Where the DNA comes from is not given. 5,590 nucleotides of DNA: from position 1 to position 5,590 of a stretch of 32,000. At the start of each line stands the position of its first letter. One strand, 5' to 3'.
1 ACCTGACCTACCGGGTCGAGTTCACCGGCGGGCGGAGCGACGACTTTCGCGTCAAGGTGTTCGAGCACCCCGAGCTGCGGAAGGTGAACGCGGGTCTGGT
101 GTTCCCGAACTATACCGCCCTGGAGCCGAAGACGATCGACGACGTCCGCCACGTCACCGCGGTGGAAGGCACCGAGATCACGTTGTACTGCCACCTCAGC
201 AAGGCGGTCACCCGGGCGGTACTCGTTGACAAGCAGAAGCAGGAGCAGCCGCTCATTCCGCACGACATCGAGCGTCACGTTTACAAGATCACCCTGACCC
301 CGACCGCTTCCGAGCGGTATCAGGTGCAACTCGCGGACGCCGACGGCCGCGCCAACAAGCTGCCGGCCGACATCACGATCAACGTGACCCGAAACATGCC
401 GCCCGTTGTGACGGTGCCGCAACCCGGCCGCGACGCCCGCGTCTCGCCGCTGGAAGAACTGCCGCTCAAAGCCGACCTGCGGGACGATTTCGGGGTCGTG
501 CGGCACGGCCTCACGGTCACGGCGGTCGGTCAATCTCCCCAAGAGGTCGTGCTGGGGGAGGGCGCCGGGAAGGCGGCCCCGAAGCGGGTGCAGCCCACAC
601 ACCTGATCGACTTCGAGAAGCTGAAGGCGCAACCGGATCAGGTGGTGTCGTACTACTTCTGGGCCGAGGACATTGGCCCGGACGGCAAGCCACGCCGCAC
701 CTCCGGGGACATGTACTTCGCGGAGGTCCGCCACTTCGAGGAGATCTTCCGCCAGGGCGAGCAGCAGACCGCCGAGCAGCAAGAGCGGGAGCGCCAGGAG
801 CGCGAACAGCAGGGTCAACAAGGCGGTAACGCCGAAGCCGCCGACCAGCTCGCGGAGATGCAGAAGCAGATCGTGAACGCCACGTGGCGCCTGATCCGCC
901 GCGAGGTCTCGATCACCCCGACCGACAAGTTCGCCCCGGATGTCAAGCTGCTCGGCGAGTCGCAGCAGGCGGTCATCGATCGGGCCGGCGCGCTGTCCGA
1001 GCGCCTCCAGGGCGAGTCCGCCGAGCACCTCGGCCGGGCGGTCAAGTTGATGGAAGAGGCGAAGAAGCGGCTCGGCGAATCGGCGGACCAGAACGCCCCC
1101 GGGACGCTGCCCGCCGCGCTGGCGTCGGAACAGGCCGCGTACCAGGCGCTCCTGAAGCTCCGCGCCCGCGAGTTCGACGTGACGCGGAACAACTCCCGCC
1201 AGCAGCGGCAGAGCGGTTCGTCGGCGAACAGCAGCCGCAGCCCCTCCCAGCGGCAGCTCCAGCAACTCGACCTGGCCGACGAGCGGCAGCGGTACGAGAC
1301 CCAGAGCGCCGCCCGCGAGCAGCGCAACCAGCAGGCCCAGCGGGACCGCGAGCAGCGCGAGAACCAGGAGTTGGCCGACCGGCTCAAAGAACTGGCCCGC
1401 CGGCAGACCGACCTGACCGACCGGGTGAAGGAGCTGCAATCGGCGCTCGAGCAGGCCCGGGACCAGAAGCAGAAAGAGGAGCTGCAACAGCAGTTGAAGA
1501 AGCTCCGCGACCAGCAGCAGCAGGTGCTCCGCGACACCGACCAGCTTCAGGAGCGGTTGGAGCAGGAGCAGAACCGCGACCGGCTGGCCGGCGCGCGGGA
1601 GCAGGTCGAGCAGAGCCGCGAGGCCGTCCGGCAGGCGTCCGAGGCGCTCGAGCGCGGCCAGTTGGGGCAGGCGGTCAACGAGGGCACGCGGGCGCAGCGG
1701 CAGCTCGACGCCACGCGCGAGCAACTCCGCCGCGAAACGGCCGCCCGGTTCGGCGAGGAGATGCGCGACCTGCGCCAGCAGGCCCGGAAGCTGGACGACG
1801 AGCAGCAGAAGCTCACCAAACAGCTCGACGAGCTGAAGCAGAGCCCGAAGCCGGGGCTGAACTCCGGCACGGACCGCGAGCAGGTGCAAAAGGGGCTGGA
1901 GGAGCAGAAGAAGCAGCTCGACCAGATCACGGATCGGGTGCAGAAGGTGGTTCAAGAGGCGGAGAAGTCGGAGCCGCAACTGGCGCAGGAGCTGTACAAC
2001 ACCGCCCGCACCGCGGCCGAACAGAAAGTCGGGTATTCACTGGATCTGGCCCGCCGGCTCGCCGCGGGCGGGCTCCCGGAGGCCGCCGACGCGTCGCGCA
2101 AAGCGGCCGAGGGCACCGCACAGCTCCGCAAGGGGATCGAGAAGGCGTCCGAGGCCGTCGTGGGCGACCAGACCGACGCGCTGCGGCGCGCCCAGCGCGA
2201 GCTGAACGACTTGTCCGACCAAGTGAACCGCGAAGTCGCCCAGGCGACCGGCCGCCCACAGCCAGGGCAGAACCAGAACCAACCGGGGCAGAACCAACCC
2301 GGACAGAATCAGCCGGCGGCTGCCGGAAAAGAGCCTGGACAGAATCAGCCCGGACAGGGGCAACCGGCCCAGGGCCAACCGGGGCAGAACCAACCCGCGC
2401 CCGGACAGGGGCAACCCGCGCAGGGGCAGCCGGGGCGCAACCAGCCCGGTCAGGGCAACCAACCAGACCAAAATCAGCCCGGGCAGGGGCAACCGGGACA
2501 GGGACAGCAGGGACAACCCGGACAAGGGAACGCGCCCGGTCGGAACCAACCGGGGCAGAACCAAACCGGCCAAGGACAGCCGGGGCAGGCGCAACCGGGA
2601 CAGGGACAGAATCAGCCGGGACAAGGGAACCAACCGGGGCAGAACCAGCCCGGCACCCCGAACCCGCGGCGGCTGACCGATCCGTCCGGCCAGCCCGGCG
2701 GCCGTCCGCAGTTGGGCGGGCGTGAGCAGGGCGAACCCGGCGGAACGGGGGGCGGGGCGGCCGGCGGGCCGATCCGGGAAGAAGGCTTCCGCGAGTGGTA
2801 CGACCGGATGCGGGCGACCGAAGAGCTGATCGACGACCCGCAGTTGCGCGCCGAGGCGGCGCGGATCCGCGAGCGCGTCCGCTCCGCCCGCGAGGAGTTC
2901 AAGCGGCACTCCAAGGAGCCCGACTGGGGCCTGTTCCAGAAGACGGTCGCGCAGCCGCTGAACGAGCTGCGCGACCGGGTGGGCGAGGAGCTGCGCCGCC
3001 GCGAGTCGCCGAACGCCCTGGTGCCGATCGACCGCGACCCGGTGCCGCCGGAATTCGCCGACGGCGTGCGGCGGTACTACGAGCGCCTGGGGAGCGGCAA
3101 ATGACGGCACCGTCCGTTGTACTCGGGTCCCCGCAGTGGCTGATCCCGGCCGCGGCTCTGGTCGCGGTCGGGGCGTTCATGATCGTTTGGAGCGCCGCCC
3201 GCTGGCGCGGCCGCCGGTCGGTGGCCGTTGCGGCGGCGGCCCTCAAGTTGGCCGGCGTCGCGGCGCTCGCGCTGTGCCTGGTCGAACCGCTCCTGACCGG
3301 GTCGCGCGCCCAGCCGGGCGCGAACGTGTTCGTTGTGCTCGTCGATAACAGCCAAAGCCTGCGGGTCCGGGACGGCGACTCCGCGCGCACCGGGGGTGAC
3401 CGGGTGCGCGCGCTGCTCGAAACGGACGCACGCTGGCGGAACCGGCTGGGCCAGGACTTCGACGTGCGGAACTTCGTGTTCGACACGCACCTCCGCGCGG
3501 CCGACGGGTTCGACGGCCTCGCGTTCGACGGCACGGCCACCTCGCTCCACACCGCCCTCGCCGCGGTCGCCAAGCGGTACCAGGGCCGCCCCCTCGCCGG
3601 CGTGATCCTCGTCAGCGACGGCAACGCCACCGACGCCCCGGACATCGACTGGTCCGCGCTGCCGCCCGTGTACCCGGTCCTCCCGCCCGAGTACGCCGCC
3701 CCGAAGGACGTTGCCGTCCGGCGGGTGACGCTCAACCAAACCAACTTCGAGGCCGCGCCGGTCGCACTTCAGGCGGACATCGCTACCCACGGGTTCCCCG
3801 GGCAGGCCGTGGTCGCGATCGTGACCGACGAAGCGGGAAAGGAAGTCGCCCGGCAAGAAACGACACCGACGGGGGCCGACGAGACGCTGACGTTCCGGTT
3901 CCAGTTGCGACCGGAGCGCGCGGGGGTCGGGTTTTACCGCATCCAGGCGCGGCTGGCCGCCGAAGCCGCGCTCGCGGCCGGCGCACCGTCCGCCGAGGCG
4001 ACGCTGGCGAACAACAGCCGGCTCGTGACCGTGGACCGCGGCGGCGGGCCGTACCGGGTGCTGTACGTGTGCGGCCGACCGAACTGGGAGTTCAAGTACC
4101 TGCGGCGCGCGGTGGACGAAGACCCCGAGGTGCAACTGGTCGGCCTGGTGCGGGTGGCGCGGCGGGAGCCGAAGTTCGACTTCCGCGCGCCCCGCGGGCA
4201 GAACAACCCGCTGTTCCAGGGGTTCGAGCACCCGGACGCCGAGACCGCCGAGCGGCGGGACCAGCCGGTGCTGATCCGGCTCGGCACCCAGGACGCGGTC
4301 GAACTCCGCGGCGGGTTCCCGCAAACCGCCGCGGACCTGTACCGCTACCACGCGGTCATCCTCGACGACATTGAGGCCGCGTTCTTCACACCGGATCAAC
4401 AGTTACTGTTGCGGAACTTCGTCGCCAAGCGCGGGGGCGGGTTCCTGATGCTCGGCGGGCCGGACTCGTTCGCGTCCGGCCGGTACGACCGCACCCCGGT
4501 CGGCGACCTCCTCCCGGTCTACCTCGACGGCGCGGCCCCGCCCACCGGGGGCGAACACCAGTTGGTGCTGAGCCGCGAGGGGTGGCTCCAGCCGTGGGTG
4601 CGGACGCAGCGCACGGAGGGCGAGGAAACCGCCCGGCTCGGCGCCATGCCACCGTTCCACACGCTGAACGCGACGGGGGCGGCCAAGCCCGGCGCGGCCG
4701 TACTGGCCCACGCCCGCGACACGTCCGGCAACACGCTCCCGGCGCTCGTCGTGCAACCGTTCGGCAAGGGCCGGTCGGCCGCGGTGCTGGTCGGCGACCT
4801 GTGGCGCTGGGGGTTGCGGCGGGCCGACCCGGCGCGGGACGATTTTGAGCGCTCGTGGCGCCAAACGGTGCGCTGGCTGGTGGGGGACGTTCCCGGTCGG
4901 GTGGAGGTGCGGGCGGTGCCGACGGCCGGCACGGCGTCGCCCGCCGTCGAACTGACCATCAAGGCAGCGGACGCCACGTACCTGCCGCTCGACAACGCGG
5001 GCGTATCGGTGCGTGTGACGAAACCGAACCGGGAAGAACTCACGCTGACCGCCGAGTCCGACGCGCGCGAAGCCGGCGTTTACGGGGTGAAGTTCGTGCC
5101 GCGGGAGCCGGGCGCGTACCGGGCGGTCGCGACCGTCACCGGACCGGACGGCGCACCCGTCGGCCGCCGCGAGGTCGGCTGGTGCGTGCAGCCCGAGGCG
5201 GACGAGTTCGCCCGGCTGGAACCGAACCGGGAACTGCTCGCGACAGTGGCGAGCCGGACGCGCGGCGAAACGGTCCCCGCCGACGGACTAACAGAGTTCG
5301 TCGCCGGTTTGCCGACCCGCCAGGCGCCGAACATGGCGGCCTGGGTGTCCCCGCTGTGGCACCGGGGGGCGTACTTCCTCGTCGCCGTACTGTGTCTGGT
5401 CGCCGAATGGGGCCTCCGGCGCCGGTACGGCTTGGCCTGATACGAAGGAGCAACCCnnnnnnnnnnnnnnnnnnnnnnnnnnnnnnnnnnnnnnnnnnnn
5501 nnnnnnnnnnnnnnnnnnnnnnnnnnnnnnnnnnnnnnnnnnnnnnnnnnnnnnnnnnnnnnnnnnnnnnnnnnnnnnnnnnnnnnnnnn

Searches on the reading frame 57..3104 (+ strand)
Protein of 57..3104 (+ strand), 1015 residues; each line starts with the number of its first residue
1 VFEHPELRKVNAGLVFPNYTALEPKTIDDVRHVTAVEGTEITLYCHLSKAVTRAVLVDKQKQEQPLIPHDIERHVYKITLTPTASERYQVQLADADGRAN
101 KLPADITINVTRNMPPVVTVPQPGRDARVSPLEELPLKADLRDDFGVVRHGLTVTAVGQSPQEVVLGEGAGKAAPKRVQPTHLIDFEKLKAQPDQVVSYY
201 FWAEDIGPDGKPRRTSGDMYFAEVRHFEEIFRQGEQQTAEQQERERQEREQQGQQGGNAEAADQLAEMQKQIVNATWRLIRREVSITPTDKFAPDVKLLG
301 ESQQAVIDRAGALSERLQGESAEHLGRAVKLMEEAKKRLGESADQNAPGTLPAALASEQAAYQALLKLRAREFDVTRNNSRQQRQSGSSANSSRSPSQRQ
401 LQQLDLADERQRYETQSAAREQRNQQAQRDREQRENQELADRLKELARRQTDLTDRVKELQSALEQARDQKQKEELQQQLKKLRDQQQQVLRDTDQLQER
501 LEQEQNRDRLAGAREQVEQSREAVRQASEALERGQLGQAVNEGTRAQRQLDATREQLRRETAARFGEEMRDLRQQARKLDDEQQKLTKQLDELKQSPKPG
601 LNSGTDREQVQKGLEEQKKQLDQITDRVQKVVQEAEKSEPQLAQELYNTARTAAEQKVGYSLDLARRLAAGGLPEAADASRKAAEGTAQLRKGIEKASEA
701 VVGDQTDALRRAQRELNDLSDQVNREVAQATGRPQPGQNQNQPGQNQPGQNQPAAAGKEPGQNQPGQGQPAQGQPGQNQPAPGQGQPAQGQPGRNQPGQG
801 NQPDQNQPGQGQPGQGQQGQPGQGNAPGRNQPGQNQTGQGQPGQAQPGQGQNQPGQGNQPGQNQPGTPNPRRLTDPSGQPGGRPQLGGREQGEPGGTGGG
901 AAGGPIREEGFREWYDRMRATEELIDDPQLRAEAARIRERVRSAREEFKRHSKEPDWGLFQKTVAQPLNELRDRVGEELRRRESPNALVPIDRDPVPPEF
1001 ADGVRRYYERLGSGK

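Call 11: search_protein_families(library=pfam, proteins=[window:57-3104:+], max_evalue=0.001)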
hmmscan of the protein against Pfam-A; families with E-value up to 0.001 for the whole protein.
window:57-3104:+ (1015 aa): 1 family
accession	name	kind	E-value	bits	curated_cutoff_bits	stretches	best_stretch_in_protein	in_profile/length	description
PF13779.11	DUF4175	-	0.00025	19.6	27.3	1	17-172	193-329/825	Domain of unknown function (DUF4175)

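Call 56: search_protein_families(library=padloc, proteins=[window:57-3104:+], max_evalue=0.001)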
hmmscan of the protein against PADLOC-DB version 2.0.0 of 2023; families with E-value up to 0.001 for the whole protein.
window:57-3104:+ (1015 aa): 1 family
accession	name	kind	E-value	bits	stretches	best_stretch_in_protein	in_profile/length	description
PDLC03865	LmuB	-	0.00077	15.8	0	400-649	228-452/1007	-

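Call 83: search_protein_families(library=ncbifam, proteins=[window:57-3104:+], max_evalue=0.001)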
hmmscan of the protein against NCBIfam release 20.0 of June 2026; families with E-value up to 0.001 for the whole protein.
window:57-3104:+ (1015 aa): 0 families

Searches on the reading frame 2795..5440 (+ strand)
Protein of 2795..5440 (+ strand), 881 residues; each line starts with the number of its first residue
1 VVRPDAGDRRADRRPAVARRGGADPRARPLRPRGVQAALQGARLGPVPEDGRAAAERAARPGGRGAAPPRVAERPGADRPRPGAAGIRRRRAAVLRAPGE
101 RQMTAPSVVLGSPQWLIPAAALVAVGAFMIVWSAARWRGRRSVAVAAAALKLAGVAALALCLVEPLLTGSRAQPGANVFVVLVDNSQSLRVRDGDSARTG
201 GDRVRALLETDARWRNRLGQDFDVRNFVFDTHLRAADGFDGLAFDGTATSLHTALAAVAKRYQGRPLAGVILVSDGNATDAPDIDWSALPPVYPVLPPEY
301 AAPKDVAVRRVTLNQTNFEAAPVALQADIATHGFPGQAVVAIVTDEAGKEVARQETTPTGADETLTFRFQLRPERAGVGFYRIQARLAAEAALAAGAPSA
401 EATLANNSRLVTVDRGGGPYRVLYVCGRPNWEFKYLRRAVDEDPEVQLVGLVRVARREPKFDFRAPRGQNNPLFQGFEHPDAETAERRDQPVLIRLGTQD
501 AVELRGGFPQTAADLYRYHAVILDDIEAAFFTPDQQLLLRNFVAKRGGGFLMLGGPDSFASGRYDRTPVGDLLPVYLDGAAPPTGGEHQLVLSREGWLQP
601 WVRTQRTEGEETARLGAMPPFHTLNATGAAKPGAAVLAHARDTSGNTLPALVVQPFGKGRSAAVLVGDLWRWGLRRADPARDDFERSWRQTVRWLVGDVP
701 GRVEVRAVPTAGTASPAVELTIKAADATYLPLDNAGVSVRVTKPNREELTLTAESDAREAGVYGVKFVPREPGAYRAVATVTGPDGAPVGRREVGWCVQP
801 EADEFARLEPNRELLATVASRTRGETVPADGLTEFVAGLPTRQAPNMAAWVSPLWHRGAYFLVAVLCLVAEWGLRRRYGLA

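Call 11: search_protein_families(library=pfam, proteins=[window:2795-5440:+], max_evalue=0.001)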
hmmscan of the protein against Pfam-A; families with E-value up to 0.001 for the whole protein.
window:2795-5440:+ (881 aa): 1 family
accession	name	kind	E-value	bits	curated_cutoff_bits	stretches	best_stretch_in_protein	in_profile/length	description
PF07090.17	GATase1_like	-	1.6e-09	38.2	27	1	505-695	54-245/247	Putative glutamine amidotransferase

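Call 56: search_protein_families(library=padloc, proteins=[window:2795-5440:+], max_evalue=0.001)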
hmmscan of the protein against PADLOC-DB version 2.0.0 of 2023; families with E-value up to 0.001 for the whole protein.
window:2795-5440:+ (881 aa): 0 families

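Call 83: search_protein_families(library=ncbifam, proteins=[window:2795-5440:+], max_evalue=0.001)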
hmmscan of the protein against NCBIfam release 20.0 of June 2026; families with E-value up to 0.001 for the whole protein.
window:2795-5440:+ (881 aa): 0 families
